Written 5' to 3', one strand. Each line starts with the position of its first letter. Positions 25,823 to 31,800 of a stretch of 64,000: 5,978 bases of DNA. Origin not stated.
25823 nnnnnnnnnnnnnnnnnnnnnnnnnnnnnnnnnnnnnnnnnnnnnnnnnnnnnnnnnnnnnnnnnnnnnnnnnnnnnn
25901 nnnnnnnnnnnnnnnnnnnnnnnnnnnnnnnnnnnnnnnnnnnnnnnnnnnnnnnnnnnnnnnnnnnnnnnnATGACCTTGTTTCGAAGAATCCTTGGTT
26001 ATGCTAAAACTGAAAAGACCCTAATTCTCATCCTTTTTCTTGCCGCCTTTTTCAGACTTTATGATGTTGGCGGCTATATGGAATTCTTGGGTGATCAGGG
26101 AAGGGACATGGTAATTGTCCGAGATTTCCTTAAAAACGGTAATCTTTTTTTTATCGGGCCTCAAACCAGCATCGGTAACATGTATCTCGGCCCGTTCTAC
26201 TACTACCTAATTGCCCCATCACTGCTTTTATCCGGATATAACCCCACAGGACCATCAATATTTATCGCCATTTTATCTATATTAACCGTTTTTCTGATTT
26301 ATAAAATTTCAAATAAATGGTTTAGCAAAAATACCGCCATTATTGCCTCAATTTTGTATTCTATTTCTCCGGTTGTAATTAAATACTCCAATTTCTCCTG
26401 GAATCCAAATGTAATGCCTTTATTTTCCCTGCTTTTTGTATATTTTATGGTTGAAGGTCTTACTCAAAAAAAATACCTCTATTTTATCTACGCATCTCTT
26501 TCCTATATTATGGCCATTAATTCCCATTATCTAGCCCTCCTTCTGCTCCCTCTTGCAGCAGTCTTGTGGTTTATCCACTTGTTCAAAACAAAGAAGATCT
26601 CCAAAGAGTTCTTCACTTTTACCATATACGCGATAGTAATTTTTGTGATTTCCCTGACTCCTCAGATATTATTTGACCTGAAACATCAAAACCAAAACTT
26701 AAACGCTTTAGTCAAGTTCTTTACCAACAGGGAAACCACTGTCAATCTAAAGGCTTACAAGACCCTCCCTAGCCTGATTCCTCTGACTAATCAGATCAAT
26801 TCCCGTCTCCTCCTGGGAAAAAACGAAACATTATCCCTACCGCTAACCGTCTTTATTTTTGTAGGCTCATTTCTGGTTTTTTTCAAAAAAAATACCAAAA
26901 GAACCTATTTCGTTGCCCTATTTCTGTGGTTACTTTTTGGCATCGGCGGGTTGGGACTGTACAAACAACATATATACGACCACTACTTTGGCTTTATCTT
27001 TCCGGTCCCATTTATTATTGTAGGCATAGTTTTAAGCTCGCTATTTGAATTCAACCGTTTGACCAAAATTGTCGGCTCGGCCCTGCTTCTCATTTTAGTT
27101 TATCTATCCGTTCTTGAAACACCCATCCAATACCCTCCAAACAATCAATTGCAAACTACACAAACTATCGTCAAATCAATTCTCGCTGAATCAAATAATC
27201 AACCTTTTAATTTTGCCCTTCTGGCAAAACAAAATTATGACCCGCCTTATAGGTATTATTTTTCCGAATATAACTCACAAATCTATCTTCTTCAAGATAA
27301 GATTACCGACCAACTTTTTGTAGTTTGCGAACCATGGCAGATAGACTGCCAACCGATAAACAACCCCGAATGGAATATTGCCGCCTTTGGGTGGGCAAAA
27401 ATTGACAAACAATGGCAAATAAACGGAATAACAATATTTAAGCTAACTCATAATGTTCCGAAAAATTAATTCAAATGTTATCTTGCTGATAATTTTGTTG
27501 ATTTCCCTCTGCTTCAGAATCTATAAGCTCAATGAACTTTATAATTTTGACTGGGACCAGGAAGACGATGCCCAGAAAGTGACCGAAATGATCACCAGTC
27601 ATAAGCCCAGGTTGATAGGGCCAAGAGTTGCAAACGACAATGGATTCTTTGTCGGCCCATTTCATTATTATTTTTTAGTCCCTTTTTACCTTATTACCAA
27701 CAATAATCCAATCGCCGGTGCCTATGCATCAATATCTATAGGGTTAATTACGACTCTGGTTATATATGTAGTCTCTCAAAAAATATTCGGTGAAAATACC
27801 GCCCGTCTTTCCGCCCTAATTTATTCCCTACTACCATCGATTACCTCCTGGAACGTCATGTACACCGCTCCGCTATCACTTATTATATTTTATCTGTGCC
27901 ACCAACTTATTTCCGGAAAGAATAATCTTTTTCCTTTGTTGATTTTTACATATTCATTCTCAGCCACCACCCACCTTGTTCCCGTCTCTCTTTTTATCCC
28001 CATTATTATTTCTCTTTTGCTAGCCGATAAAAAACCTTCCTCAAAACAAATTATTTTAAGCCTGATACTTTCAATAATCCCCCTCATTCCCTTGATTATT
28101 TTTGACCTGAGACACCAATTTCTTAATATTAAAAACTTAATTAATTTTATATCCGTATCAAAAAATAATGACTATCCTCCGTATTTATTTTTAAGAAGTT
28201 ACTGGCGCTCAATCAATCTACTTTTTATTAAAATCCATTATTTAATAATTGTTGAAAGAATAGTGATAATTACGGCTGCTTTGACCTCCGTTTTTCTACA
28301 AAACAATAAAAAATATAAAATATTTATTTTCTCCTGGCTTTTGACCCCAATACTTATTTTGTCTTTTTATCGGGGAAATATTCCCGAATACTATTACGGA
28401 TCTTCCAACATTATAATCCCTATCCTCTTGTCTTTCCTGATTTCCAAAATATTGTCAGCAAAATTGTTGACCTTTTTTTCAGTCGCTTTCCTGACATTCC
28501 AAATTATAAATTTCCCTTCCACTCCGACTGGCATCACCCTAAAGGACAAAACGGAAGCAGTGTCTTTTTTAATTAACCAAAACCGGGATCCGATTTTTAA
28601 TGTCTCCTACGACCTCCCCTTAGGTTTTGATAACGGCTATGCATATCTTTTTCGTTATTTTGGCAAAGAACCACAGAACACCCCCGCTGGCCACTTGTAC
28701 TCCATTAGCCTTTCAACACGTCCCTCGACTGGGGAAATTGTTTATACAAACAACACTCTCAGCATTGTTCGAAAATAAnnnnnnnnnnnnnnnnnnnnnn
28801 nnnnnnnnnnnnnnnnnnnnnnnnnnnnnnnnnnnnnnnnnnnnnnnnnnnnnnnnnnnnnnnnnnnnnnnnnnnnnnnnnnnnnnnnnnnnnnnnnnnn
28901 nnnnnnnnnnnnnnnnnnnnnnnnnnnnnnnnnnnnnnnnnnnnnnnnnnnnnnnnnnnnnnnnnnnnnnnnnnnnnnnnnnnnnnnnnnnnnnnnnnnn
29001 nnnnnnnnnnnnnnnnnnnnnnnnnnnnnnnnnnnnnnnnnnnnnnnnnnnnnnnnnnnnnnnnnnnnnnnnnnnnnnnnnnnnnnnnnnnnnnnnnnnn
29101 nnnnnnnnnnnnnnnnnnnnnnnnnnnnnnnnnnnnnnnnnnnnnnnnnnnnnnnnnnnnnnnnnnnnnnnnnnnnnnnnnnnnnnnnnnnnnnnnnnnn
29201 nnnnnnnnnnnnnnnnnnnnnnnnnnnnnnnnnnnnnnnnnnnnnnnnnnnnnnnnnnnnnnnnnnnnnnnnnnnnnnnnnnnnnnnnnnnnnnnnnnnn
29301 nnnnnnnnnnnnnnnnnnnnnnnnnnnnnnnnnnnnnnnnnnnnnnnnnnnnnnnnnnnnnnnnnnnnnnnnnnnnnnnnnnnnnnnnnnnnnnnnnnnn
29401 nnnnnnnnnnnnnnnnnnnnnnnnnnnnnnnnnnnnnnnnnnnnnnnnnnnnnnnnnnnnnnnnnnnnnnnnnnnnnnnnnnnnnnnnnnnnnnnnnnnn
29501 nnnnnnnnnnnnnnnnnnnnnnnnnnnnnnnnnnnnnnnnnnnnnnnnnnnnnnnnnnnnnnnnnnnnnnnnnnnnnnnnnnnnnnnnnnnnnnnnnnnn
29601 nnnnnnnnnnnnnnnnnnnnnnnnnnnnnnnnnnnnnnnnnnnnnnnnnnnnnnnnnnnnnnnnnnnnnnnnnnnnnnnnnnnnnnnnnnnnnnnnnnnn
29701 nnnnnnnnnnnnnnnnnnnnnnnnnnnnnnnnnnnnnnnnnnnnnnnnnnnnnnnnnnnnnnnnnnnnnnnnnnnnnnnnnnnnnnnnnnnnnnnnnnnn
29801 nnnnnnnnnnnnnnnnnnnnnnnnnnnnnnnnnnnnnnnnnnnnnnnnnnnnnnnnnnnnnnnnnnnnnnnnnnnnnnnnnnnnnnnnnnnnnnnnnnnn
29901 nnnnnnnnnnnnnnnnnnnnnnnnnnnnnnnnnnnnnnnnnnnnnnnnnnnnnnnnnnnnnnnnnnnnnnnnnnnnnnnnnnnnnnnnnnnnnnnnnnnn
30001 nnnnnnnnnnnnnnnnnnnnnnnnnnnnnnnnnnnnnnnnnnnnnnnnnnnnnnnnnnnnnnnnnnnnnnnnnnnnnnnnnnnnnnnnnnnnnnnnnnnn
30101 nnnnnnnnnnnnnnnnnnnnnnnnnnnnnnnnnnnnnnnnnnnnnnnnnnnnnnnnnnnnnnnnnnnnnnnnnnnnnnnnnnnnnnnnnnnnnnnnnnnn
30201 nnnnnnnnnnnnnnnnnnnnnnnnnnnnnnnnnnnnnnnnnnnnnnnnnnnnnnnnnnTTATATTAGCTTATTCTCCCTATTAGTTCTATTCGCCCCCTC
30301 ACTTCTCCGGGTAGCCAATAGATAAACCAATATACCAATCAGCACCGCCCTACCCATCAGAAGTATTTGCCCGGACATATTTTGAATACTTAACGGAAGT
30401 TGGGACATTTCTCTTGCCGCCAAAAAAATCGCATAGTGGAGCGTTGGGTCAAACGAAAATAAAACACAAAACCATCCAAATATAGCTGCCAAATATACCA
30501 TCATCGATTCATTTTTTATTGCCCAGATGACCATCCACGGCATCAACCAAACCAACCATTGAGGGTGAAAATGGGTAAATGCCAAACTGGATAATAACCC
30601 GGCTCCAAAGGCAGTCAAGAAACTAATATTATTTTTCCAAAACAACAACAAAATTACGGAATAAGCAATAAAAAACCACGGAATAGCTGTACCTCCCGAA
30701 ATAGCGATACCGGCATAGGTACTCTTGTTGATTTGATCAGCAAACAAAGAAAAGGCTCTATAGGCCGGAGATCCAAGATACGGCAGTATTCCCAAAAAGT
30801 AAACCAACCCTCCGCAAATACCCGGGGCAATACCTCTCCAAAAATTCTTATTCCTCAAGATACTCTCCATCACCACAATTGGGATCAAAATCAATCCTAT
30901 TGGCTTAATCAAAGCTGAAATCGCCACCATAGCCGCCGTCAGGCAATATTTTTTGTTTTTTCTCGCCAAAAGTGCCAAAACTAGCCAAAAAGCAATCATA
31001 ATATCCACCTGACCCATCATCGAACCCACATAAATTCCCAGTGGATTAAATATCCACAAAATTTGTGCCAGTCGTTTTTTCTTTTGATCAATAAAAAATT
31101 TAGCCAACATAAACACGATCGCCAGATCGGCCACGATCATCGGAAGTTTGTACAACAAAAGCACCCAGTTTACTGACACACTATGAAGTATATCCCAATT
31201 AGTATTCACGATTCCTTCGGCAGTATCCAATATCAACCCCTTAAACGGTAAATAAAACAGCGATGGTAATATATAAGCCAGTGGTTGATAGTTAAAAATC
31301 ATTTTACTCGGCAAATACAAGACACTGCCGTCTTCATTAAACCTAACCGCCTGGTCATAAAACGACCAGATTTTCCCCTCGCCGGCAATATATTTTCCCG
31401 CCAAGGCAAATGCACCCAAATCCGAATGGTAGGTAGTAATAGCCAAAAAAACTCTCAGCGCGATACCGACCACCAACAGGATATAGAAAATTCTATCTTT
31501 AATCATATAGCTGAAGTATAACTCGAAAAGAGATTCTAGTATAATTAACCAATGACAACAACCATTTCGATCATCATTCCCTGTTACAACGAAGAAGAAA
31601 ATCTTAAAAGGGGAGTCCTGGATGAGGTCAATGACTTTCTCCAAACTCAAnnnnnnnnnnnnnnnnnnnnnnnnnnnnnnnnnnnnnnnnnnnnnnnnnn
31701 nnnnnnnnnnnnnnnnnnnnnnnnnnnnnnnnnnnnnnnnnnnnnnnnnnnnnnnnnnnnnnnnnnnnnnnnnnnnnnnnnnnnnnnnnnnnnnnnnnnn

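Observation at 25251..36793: Tandem duplication of a four-gene cassette: DPM1-like GT2, two ArnT-like, and one YfhO-like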

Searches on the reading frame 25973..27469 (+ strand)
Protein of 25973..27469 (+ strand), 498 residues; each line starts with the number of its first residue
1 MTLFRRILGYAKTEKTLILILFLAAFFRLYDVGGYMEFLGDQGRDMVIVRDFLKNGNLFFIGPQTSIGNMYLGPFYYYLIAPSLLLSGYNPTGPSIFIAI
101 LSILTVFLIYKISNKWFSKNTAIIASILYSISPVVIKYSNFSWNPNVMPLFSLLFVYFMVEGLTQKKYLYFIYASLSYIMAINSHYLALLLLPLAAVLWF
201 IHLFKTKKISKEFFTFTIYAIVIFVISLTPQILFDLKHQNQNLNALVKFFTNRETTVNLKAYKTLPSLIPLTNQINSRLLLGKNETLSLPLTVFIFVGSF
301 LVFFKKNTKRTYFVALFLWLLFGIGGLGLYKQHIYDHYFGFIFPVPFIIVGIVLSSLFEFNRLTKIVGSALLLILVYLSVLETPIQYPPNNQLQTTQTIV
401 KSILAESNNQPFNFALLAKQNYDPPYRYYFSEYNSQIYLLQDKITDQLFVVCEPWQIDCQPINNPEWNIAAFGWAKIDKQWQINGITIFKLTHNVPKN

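Call 4: search_protein_families(library=pfam, proteins=[window:25973-27469:+], max_evalue=0.01)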
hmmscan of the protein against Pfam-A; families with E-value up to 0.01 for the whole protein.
window:25973-27469:+ (498 aa): 1 family
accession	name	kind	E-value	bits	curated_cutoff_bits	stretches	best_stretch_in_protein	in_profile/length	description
PF13231.12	PMT_2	-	1.3e-12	48.7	26.1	1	74-227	4-155/160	Dolichyl-phosphate-mannose-protein mannosyltransferase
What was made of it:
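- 25973..27469 (+): GT-C of the '25973 type'. The conserved partner of GT2-A, with an ATGA start/stop overlap. PMT_2 E 1.3e-12 (call 4).
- On GT-C fold glycosyltransferases: 25973, 27453 and 35078 pass the PMT_2 cut-off (call 4).
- Checked: 25973, 27453 and 35078 pass the Pfam PMT_2 cut-off (call 4).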

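Call 9: search_protein_families(library=ncbifam, proteins=[window:25973-27469:+], max_evalue=0.01)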
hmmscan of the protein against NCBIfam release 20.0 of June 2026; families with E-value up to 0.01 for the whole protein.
window:25973-27469:+ (498 aa): 1 family
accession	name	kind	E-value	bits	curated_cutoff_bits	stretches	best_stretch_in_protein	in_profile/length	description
TIGR03663.1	TIGR03663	subfamily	2.2e-10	40.2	126.25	1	16-211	3-190/435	flippase activity-associated protein Agl23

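Call 30: search_solved_structures(query=A3, max_evalue=1)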
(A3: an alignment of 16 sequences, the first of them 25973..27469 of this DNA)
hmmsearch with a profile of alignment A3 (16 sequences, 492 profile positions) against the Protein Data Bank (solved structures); distinct sequences matched with E-value up to 1: 0.

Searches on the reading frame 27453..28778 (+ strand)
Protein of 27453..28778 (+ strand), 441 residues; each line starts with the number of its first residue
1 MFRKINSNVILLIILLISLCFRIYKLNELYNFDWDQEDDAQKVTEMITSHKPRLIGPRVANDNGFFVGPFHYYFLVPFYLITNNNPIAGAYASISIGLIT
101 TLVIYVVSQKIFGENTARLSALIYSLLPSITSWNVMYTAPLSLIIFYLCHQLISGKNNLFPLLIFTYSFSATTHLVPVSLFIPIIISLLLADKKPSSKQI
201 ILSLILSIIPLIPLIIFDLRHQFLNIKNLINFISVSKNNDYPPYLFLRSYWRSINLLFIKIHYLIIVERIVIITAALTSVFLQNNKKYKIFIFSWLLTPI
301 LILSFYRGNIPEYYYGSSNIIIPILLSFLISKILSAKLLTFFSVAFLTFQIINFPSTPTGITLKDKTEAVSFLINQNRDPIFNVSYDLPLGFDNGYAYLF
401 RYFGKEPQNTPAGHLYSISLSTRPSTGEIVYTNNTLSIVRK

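Call 4: search_protein_families(library=pfam, proteins=[window:27453-28778:+], max_evalue=0.01)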
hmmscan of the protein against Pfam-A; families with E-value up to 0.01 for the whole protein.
window:27453-28778:+ (441 aa): 1 family
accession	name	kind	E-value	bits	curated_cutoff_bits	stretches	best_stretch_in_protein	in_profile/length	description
PF13231.12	PMT_2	-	1.4e-06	29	26.1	1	68-216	3-159/160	Dolichyl-phosphate-mannose-protein mannosyltransferase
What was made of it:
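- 27453..28778 (+): GT-C (PMT_2 type). First gene of a two-gene unit that moves as a pair. PMT_2 E 1.4e-6 (call 4).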

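Call 9: search_protein_families(library=ncbifam, proteins=[window:27453-28778:+], max_evalue=0.01)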
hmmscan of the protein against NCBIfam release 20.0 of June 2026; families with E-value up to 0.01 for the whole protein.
window:27453-28778:+ (441 aa): 0 families

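Call 55: search_protein_representatives(protein=window:27453-28778:+)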
Query: 441 residues. Proteins with E-value up to 0.001 (for the whole library): 2794; up to 1e-10: 1223; up to 1e-30: 104. The best 150 are listed.
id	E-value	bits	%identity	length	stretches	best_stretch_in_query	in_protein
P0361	8.5e-144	496.2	54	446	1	3-441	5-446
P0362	1.4e-133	462.5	51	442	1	11-441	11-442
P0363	3.2e-112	392.2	42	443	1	9-441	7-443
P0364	1.2e-108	380.4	45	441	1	11-441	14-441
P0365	2.2e-104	366.3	47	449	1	6-441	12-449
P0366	1.6e-97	343.7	41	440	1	7-441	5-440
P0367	1.2e-93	330.9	39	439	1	9-440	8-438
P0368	5.4e-93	328.8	41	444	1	9-439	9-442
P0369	2.1e-92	326.8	40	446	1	8-441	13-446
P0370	5.5e-89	315.6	38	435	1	10-440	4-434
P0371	8.1e-87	308.5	44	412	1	24-432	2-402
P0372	4.1e-85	302.9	37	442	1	10-441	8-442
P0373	2.2e-84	300.4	39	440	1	9-440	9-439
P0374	4.7e-83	296.1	38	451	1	9-440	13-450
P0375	1.3e-77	278.1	34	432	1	14-433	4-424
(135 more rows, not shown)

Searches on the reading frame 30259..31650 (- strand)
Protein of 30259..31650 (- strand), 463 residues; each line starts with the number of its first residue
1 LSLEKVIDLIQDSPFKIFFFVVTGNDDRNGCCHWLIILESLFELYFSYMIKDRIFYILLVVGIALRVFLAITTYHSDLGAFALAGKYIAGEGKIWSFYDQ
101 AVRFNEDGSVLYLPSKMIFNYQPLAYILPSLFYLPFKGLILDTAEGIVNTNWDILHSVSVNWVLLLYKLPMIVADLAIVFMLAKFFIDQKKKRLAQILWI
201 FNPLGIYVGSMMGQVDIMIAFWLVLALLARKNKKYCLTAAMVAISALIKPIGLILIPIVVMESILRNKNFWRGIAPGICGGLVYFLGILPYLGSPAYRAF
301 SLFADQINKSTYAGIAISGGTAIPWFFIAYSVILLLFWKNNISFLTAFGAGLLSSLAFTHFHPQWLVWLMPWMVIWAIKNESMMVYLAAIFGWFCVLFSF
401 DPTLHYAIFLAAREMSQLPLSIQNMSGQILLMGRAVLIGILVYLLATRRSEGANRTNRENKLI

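Call 4: search_protein_families(library=pfam, proteins=[window:30259-31650:-], max_evalue=0.01)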
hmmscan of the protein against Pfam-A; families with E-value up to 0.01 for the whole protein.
window:30259-31650:- (463 aa): 1 family
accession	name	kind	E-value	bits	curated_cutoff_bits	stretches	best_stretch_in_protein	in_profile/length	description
PF09594.16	GT87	-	7.9e-05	22.9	25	1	178-300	37-155/237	Glycosyltransferase family 87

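Call 9: search_protein_families(library=ncbifam, proteins=[window:30259-31650:-], max_evalue=0.01)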
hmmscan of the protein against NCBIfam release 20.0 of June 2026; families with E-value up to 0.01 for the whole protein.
window:30259-31650:- (463 aa): 1 family
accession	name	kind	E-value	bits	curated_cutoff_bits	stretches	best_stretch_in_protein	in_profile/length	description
TIGR02838.1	spore_V_AC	equivalog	0.0072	16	164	0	40-118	36-116/141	stage V sporulation protein AC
